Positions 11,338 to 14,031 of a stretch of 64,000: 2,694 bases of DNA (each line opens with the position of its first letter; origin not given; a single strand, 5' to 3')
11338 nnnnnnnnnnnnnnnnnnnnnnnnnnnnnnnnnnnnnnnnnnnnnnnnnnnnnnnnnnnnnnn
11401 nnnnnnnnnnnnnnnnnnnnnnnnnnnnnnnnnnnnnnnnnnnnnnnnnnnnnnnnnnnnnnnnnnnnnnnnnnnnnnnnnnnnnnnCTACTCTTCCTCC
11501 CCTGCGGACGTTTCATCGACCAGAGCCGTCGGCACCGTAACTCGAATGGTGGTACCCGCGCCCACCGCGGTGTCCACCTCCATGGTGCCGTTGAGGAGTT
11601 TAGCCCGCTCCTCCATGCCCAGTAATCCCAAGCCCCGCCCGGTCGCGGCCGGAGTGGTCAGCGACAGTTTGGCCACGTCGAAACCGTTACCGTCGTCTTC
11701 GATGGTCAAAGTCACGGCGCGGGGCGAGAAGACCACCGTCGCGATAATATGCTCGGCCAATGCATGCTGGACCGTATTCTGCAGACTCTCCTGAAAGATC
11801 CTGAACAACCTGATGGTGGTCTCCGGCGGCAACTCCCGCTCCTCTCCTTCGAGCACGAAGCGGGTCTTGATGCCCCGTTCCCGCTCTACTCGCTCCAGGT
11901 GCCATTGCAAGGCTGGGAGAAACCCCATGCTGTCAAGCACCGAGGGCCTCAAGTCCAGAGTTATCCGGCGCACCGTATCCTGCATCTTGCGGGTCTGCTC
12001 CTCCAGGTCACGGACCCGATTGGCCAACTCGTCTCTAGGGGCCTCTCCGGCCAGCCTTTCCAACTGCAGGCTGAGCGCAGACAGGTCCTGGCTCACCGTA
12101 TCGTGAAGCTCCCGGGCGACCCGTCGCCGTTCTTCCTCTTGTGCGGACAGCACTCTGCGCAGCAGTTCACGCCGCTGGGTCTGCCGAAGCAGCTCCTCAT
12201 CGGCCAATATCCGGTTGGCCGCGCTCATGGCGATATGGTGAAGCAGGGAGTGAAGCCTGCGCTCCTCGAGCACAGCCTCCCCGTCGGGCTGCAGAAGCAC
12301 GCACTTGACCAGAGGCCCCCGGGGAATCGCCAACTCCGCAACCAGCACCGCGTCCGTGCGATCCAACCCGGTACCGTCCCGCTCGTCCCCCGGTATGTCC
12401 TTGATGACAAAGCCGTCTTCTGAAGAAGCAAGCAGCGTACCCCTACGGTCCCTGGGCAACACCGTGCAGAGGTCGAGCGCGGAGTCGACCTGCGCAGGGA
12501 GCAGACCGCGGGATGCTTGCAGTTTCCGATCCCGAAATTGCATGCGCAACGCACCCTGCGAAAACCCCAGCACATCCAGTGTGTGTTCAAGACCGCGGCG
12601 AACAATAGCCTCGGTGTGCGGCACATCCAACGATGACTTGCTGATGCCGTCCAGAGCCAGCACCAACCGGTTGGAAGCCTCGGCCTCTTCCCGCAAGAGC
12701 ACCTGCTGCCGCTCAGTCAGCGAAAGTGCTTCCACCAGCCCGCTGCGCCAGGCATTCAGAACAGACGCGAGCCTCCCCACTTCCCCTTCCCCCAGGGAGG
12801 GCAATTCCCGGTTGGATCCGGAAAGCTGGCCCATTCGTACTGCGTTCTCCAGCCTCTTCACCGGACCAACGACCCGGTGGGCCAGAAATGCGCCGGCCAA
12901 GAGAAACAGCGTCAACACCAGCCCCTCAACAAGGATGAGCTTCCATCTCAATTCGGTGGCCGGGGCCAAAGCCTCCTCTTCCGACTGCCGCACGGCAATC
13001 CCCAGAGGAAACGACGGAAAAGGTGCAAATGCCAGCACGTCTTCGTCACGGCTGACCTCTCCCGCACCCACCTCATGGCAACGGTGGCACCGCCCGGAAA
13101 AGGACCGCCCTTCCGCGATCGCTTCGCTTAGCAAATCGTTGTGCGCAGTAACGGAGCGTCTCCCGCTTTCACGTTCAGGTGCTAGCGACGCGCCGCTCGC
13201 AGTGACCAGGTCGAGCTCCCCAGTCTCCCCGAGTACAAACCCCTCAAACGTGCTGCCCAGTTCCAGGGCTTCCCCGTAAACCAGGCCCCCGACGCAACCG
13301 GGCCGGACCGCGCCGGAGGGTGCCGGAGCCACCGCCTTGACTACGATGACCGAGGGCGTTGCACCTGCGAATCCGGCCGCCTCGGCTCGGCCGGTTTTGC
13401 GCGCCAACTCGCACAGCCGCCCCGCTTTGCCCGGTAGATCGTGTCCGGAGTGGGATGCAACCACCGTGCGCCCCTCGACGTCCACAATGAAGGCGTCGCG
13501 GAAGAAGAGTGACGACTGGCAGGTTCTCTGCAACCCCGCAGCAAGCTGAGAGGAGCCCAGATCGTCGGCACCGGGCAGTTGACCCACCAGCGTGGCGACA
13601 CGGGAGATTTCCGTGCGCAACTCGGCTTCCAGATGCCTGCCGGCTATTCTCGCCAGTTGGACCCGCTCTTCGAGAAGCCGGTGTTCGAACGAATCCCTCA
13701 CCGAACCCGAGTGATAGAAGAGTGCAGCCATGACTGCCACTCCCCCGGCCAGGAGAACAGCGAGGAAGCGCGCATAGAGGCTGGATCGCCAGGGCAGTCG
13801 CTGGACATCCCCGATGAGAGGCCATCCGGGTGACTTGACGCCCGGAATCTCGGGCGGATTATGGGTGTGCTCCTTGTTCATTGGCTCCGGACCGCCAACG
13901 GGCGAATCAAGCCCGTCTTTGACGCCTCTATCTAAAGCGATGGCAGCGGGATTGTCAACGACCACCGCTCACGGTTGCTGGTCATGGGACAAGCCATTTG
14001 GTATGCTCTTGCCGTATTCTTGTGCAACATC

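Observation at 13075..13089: c-type heme attachment motif (CXXCH) in the periplasmic sensor domain of the histidine kinase next to the hydrogenase operon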

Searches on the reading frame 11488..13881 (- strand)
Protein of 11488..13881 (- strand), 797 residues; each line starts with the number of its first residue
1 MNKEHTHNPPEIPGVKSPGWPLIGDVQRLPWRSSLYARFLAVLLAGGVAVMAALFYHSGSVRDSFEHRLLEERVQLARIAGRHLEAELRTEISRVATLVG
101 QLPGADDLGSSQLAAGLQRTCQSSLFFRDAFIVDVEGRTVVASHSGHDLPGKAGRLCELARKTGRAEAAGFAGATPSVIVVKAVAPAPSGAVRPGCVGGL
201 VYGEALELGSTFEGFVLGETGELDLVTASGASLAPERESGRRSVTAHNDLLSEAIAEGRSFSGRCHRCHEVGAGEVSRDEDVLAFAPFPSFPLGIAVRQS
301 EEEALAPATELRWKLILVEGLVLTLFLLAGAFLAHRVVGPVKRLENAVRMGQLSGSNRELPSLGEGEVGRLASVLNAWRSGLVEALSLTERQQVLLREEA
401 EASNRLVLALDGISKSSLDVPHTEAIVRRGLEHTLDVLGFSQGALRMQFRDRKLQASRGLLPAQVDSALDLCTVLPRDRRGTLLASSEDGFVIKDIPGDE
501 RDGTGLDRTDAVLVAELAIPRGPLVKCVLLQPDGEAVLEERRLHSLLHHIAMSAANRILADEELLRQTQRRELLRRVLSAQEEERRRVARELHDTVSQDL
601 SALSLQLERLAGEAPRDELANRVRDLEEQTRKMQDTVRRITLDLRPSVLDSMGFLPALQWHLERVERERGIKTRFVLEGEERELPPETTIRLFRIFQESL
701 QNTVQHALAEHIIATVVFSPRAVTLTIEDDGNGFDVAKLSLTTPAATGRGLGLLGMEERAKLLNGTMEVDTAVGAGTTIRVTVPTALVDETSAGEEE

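Call 4: search_protein_families(library=pfam, proteins=[window:11491-13881:-], max_evalue=0.1)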
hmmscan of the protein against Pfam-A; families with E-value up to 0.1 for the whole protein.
window:11491-13881:- (797 aa): 5 families
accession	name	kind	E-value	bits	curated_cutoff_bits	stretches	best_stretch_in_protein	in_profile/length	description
PF02518.31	HATPase_c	-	2.8e-15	57.2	26.4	1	690-785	4-109/111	Histidine kinase-, DNA gyrase B-, and HSP90-like ATPase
PF07730.19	HisKA_3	-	1e-14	55.2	24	1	584-649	1-68/68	Histidine kinase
PF13581.12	HATPase_c_2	-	4e-05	24.1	27.4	1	680-780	20-124/127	Histidine kinase-like ATPase domain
PF12631.12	MnmE_helical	-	0.015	15.9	40.1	1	536-623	117-206/211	MnmE helical domain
PF00672.30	HAMP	-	0.016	15.9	25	0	332-377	1-46/53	HAMP domain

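Call 8: search_protein_families(library=ncbifam, proteins=[window:11491-13881:-], max_evalue=1)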
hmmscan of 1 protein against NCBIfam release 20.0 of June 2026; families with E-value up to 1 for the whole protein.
window:11491-13881:- (797 aa): 28 families (the best 25 are shown)
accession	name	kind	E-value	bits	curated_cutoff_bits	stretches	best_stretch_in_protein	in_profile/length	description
NF052443.1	SensHisKinMctS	equivalog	4.2e-38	130.8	700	1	560-790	226-453/457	two-component system sensor histidine kinase MctS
NF008649.0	PRK11644.1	equivalog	2e-34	119.2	408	1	568-786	287-497/499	signal transduction histidine-protein kinase/phosphatase UhpB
NF047786.1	his_kin_MadS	equivalog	1.9e-29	103.1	500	1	541-784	188-434/434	MadS family sensor histidine kinase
NF052531.1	Strep_LiaS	equivalog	9.3e-28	97.4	450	1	578-784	126-326/328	envelope stress sensor histidine kinase LiaS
NF008184.0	PRK10935.1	equivalog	8.6e-20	70.9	553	1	583-786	362-560/565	nitrate/nitrite two-component system sensor histidine kinase NarQ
NF007896.0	PRK10600.1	equivalog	8.6e-19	67.6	578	1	583-783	389-583/598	nitrate/nitrite two-component system sensor histidine kinase NarX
NF047322.1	HK_morpho_MacS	equivalog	1.6e-11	44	300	1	576-784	174-367/367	MacS family sensor histidine kinase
NF010411.0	PRK13837.1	equivalog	1.1e-06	27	647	1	714-786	598-676/828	two-component system VirA-like sensor kinase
NF040691.1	MtrAB_MtrB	equivalog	5.6e-06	25.6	450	1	666-786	363-493/507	MtrAB system histidine kinase MtrB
NF011874.0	PRK15347.1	equivalog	6.3e-05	21.2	852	1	689-785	511-614/921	two component system sensor kinase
NF033792.0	ActS_PrrB_HisK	equivalog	0.0002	20.4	350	1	608-737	225-356/423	ActS/PrrB/RegB family redox-sensitive histidine kinase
NF033092.0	HK_WalK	equivalog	0.00047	18.9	725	1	316-393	178-257/594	cell wall metabolism sensor histidine kinase WalK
NF008298.1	PRK11086.1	subfamily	0.0013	17.3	520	1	704-785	439-525/529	DcuS/MalK family sensor histidine kinase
NF008468.0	PRK11360.1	equivalog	0.002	16.6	646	1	713-787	530-610/616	two-component system sensor histidine kinase AtoS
NF041947.1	LuxQ_Vibrio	equivalog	0.0032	15.4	1200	1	742-792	653-703/843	quorum-sensing autoinducer 2 sensor kinase/phosphatase LuxQ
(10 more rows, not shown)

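Call 21: find_encoding_contigs(protein=window:11488-13731:-, flank=10000, max_places=4)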
Protein window:11488-13731:- (747 aa): 1 contig read that carries it; 1 place shown.
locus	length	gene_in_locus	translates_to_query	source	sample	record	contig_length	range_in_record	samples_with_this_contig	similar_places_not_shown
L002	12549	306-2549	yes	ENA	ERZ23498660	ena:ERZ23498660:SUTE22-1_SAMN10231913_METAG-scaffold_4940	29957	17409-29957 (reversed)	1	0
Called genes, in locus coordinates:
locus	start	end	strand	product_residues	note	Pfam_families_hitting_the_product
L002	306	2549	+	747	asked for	PF07730:HisKA_3, PF02518:HATPase_c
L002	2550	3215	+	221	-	PF00072:Response_reg, PF08281:Sigma70_r4_2, PF00196:GerE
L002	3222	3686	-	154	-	PF01750:HycI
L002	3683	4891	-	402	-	PF00374:NiFeSe_Hases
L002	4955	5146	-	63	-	PF27537:HoxH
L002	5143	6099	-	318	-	PF01058:Oxidored_q6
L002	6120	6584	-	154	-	PF02662:FlpD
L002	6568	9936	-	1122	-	PF00890:FAD_binding_2 (weak), PF12831:FAD_oxidored, PF13450:NAD_binding_8 (weak), PF14691:Fer4_20, PF00890:FAD_binding_2 (weak), PF01266:DAO (weak), PF07992:Pyr_redox_2, PF13450:NAD_binding_8, +16 more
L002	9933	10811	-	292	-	PF02754:CCG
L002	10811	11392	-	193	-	PF13183:Fer4_8, PF13187:Fer4_9, PF13534:Fer4_17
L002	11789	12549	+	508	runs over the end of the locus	PF00221:Lyase_aromatic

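Call 56: find_encoding_contigs(protein=window:11488-13881:-, flank=2000, max_places=6)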
Protein window:11488-13881:- (797 aa): 11 contigs read that carry it; 4 places shown.
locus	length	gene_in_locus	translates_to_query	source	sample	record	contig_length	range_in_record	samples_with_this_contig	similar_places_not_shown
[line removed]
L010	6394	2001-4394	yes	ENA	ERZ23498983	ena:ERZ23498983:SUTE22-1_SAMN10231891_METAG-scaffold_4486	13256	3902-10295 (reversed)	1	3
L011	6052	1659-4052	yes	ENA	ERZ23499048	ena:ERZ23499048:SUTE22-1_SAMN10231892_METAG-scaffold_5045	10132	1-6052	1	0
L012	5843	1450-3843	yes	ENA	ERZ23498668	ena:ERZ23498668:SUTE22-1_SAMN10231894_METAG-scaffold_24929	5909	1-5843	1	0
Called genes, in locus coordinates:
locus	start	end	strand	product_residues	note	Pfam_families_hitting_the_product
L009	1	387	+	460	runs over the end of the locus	-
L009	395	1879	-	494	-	-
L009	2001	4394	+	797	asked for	PF07730:HisKA_3, PF02518:HATPase_c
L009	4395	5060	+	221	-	PF00072:Response_reg, PF08281:Sigma70_r4_2, PF00196:GerE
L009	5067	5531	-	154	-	PF01750:HycI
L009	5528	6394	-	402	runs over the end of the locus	PF00374:NiFeSe_Hases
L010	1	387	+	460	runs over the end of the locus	-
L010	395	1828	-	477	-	-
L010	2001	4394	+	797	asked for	PF07730:HisKA_3, PF02518:HATPase_c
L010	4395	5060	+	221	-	PF00072:Response_reg, PF08281:Sigma70_r4_2, PF00196:GerE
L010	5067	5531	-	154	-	PF01750:HycI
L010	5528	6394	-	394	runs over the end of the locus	PF00374:NiFeSe_Hases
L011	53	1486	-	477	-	-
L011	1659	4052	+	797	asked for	PF07730:HisKA_3, PF02518:HATPase_c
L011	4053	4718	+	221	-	PF00072:Response_reg, PF08281:Sigma70_r4_2, PF00196:GerE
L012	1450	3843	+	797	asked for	PF07730:HisKA_3, PF02518:HATPase_c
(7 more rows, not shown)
